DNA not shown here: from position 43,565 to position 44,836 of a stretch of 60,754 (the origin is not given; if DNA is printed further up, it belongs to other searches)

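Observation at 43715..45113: Radical-SAM enzyme followed by three tandem, untracked ~29-codon genes for paralogous cationic peptides (RiPP-like cassette of no class I recognise)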

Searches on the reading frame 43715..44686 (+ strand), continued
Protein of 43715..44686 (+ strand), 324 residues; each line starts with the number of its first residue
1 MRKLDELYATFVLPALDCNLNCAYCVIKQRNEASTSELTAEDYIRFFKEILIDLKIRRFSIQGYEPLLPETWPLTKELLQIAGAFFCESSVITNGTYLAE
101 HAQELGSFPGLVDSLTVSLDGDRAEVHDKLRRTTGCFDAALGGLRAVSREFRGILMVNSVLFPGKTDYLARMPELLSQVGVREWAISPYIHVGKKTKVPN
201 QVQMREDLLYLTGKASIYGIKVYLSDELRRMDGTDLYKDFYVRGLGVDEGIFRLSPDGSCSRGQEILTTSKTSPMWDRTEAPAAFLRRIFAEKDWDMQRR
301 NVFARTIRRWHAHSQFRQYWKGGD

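Call 23: find_encoding_contigs(protein=P0070, flank=5000, max_places=1)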
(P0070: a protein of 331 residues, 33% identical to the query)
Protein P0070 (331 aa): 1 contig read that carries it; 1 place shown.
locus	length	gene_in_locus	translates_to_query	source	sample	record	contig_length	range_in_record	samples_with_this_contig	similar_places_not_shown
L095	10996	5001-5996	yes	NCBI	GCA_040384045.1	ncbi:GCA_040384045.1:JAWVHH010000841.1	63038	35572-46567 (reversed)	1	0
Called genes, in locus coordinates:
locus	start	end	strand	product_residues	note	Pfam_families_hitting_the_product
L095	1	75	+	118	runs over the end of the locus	-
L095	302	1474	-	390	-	-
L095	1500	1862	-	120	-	-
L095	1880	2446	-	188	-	-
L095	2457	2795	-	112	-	-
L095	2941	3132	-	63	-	-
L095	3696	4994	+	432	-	-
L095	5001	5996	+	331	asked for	PF04055:Radical_SAM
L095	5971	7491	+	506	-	PF00496:SBP_bac_5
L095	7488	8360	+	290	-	PF00528:BPD_transp_1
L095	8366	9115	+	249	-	PF00528:BPD_transp_1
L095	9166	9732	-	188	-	PF04002:RadC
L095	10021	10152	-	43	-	-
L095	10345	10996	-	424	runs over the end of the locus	PF02534:T4SS-DNA_transf (faint), PF10412:TrwB_AAD_bind, PF01935:DUF87 (weak), PF13401:AAA_22 (faint)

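Call 26: find_encoding_contigs(protein=P0021, flank=3000, max_places=1)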
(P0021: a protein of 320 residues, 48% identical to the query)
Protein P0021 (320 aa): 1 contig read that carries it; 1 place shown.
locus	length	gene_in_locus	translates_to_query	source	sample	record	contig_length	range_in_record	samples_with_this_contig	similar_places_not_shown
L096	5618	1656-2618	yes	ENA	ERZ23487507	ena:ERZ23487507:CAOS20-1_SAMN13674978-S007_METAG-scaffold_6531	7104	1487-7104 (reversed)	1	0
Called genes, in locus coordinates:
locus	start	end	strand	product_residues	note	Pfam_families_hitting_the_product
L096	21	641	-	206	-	PF09997:DUF2238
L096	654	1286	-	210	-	-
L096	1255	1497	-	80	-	-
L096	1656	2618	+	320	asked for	PF04055:Radical_SAM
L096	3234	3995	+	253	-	-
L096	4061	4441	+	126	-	-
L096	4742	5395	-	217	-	-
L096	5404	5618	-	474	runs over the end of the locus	PF01425:Amidase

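Call 27: find_encoding_contigs(protein=P0030, flank=3000, max_places=1)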
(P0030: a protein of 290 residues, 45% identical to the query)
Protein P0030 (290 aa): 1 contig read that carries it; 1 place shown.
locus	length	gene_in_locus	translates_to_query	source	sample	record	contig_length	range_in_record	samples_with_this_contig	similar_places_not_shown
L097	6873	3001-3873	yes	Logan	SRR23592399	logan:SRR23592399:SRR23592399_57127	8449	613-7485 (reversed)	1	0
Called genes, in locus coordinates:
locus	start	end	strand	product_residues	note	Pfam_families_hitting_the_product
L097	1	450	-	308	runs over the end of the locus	PF13495:Phage_int_SAM_4 (weak), PF02899:Phage_int_SAM_1, PF13102:Phage_int_SAM_5 (weak), PF00589:Phage_integrase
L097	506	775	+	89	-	-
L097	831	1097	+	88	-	PF00312:Ribosomal_S15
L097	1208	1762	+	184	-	PF01936:NYN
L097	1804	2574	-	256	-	-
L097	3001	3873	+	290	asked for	PF04055:Radical_SAM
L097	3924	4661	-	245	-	PF01978:TrmB, PF09339:HTH_IclR (weak)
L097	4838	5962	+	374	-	-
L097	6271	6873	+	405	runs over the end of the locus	?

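Call 33: search_solved_structures(query=A1, max_evalue=0.001, show_alignments=2)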
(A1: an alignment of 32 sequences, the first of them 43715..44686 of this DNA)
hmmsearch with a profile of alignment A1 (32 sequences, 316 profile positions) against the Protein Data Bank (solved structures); distinct sequences matched with E-value up to 0.001: 19.
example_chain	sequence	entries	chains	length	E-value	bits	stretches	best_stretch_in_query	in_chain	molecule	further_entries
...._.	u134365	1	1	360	5.8e-22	81.2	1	29-200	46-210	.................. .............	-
7voc_C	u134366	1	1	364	5.9e-22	81.2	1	29-200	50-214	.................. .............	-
6efn_A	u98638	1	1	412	2.3e-12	49.7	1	27-172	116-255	Sporulation killing factor maturation protein SkfB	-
7bi7_A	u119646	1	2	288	4.3e-11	45.5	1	24-213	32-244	FeMo cofactor biosynthesis protein NifB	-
7jmb_A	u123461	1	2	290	4.4e-11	45.5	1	24-213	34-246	Nitrogenase iron-molybdenum cofactor biosynthesis protein NifB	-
7jma_A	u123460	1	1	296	4.7e-11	45.4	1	24-213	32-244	Nitrogenase iron-molybdenum cofactor biosynthesis protein NifB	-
6y1x_A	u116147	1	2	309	2.3e-10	43.1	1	24-221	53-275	Radical SAM domain protein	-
4k37_A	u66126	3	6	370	2.7e-09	39.6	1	23-185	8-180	Anaerobic sulfatase-maturating enzyme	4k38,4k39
4k36_A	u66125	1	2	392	3.2e-09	39.3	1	23-185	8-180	Anaerobic sulfatase-maturating enzyme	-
8vpo_A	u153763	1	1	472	4.6e-08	35.6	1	27-179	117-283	Radical SAM core domain-containing protein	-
5wgg_A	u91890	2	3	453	3.1e-06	29.5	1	14-222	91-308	Radical SAM domain protein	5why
2fb2_A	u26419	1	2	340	1.7e-05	27.1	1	28-171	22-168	Molybdenum cofactor biosynthesis protein A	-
1tv7_A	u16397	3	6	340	2e-05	26.9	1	28-171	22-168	Molybdenum cofactor biosynthesis protein A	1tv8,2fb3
5vsl_A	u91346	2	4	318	4.2e-05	25.8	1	29-203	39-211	Radical S-adenosyl methionine domain-containing protein 2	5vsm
6q2p_A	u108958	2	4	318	4.6e-05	25.7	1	29-202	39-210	Radical S-adenosyl methionine domain-containing protein 2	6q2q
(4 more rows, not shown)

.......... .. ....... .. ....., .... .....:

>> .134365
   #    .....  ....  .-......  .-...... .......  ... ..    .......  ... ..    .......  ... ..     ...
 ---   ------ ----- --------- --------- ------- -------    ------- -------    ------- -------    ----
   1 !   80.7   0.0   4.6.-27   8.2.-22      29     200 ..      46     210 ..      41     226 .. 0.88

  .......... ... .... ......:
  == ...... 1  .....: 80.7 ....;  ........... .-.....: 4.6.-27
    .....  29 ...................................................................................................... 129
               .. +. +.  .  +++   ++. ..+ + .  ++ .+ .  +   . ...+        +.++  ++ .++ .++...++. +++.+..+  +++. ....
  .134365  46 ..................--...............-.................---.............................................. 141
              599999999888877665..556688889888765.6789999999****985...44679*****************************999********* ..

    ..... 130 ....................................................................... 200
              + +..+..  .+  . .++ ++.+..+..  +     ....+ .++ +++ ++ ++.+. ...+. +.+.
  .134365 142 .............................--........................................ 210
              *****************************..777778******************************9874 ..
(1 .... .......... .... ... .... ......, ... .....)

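Call 38: predict_structure(alignment_id=A1)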
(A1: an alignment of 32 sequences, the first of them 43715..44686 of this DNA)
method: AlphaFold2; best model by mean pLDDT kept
length: 324 residues; sequences in the alignment: 32
mean_pLDDT: 89.2   pTM: 0.88
mean pLDDT of the five models: 89.2, 89.2, 87.8, 87.6, 87.4
residues with pLDDT >= 90: 223; 70-90: 76; 50-70: 19; < 50: 6
segments of 3 or more residues with pLDDT < 50: none
pLDDT, mean of each block of 10 residues (from residue 1): 90 83 87 88 97 96 88 95 95 95 86 96 97 96 95 95 95 98 94 78 89 96 75 50 74 96 90 96 97 93 92 78 51
secondary structure, 60 per line:
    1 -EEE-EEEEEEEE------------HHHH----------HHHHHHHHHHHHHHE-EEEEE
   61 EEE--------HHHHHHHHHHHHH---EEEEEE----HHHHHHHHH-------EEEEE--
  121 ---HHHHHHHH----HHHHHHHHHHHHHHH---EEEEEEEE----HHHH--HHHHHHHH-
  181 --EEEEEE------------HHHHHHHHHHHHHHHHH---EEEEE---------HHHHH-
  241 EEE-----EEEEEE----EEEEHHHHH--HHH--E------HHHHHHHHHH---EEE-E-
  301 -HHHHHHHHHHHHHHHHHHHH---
elements in order: E2-4 E6-13 H26-29 H40-53 E56-63 H72-84 E88-93 H98-106 E114-118 H124-131 H136-150 E154-161 H166-169 H172-179 E183-188 H201-217 E221-225 H235-239 E241-243 E249-254 E259-262 H263-267 H282-291 E295-297 H302-321
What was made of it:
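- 43715..44689 (+): Radical-SAM enzyme (324 aa). It has a single CxxxCxxC cluster (C18/C22/C25), no SPASM/twitch cluster and no N-terminal RRE. A conserved C-terminal beta-hairpin, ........(260)S, is followed by a basic C-terminal helix. The AF2 model has pLDDT 89 (call 38).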

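Call 41: fold_search(model_id=the predicted structure, library=pdb)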
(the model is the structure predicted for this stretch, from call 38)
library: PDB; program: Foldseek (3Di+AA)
matches with E <= 10: 1727; with E <= 0.001: 92
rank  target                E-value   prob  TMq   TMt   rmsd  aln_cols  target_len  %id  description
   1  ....                  3.2e-11  1.00  0.57  0.56   5.5       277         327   23  The crystal structure of a Radical SAM Enzyme BlsE involved in the Biosynthesis of Blasticidin S (released 2022-05-04)
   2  6efn                  4.5e-09  1.00  0.58  0.50   8.4       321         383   18  Structure of a RiPP maturase, SkfB (released 2018-10-24)
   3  8hzv_C                1.3e-08  1.00  0.62  0.45   7.9       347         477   16  The crystal structure of a Radical SAM Enzyme DesII (released 2024-07-10)
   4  5v1q_B                1.6e-08  1.00  0.54  0.41   6.1       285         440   12  Crystal structure of Streptococcus suis SuiB (released 2017-08-30)
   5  8hzv_B                2.1e-08  1.00  0.56  0.40   7.7       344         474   16  The crystal structure of a Radical SAM Enzyme DesII (released 2024-07-10)
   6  1tv7_A                3.4e-08  1.00  0.60  0.60  11.1       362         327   18  Structure of the S-adenosylmethionine dependent Enzyme MoaA (released 2004-08-31)
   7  5v1t_A                4.2e-08  1.00  0.61  0.46   5.5       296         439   12  Crystal structure of Streptococcus suis SuiB bound to precursor peptide SuiA (released 2017-08-30)
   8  9dfn                  4.5e-08  1.00  0.52  0.59   9.7       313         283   13  X-ray crystal structure of the second viperin-like enzyme from Trichoderma virens with bound CTP and SAM (released 2025-02-19)
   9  5vsm_A                4.7e-08  1.00  0.54  0.66   5.2       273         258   14  Crystal structure of viperin with bound [4Fe-4S] cluster, 5'-deoxyadenosine, and L-methionine (released 2017-06-14)
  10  5v1q_A                4.7e-08  1.00  0.54  0.42   6.1       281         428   12  Crystal structure of Streptococcus suis SuiB (released 2017-08-30)
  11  2fb2_B                5.0e-08  1.00  0.54  0.54  11.7       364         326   17  Structure of the MoaA Arg17/266/268/Ala triple mutant (released 2006-05-09)
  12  6q2q_B                5.3e-08  1.00  0.60  0.66   7.2       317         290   13  Crystal structure of mouse viperin bound to uridine triphosphate and S-adenosylhomocysteine (released 2020-01-22)
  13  5why_B                5.3e-08  1.00  0.53  0.42   8.0       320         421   16  Structural Insights into Thioether Bond Formation in the Biosynthesis of Sactipeptides (released 2017-07-26)
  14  5vsl_A                7.5e-08  1.00  0.54  0.66   5.1       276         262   14  Crystal structure of viperin with bound [4Fe-4S] cluster and S-adenosylhomocysteine (SAH) (released 2017-06-14)
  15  5vsl_B                8.4e-08  1.00  0.55  0.68   5.0       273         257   15  Crystal structure of viperin with bound [4Fe-4S] cluster and S-adenosylhomocysteine (SAH) (released 2017-06-14)
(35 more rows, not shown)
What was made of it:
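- Closest known: BlsE. Same: It is the best sequence and structure match: profile E 5.8e-22 over the rSAM core (positions 29-200), and Foldseek E 3e-11 with TM 0.57 and 23% identity (calls 33, 41).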

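Call 54: search_protein_representatives(alignment_id=A1)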
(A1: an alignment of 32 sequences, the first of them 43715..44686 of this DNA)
Query: 32 sequences, 316 profile positions. Proteins with E-value up to 0.001 (for the whole library): 42053; up to 1e-10: 6408; up to 1e-30: 180. The best 150 are listed.
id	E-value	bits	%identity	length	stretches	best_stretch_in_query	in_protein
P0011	1.0e-114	399.2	-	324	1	15-310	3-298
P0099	4.7e-111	387.1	-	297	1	12-307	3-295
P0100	3.5e-109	380.9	-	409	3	98-283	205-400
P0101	4.4e-109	380.6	-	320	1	1-303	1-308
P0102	9.1e-109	379.6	-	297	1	17-308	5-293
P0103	6.0e-104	363.8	-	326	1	1-306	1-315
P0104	1.4e-100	352.6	-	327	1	1-306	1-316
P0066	4.2e-98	344.5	-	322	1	1-305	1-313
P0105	4.6e-97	341.1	-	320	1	1-301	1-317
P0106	1.8e-96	339.2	-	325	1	6-305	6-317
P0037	2.1e-96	339.0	-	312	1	16-308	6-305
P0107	5.7e-96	337.6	-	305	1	16-305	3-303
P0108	3.0e-95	335.2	-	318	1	1-305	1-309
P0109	2.8e-94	332.0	-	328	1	1-303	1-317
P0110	7.2e-94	330.6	-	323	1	1-305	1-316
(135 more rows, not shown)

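Call 66: find_related_loci(query=A1, collection=viral_contigs, flank=3000)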
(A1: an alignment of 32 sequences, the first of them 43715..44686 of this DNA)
Query A1 (324 aa) in viral_contigs; peptide patterns used: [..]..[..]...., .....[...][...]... (x = any residue, [..] = any of these).
267 stretches matched a pattern; 9 encode a relative of the query (tblastn E <= 1e-3); 9 distinct loci.
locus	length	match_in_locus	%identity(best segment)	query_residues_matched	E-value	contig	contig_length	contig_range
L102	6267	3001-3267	35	18-107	2e-11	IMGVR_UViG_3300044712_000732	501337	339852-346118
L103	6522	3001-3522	27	4-163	1e-7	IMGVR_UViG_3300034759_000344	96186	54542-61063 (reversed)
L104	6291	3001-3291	27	18-122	2e-7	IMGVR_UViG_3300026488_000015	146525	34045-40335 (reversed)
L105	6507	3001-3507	24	18-181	3e-7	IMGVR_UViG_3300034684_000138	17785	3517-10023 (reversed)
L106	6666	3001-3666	22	17-247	3e-6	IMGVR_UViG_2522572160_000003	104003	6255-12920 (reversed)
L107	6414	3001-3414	28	17-161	3e-6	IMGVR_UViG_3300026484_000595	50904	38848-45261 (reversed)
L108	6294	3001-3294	27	18-121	5e-6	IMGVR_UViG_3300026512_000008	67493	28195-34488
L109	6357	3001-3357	31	17-141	2e-5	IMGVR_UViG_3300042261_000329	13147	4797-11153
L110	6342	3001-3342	29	18-135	3e-5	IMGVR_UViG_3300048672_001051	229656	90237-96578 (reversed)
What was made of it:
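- Tried and rejected: Only generic rSAM hits of 22-35% identity turned up, and no family member (call 66).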

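Call 68: search_protein_families(library=padloc, proteins=[window:43715-44686:+], max_evalue=0.01)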
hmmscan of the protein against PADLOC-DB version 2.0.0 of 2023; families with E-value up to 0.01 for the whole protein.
window:43715-44686:+ (324 aa): 2 families
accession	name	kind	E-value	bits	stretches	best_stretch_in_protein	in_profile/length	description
PDLC02904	pVip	-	3.4e-12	44.4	1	17-195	12-181/262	Viperins associated with kinases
PDLC02903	pVip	-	4.9e-11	40.6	1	17-135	9-116/257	Viperins not associated with kinases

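Call 74: find_encoding_contigs(protein=P0001, flank=2500, max_places=4)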
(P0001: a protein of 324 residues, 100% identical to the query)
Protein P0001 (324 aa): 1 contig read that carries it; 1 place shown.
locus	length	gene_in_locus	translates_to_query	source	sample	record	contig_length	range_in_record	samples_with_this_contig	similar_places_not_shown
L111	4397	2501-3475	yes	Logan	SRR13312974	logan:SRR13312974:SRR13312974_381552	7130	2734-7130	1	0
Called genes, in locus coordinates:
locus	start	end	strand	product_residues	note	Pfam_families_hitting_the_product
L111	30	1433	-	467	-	PF00883:Peptidase_M17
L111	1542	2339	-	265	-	PF01978:TrmB (faint), PF12802:MarR_2 (weak)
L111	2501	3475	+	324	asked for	PF04055:Radical_SAM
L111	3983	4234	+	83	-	-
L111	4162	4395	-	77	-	?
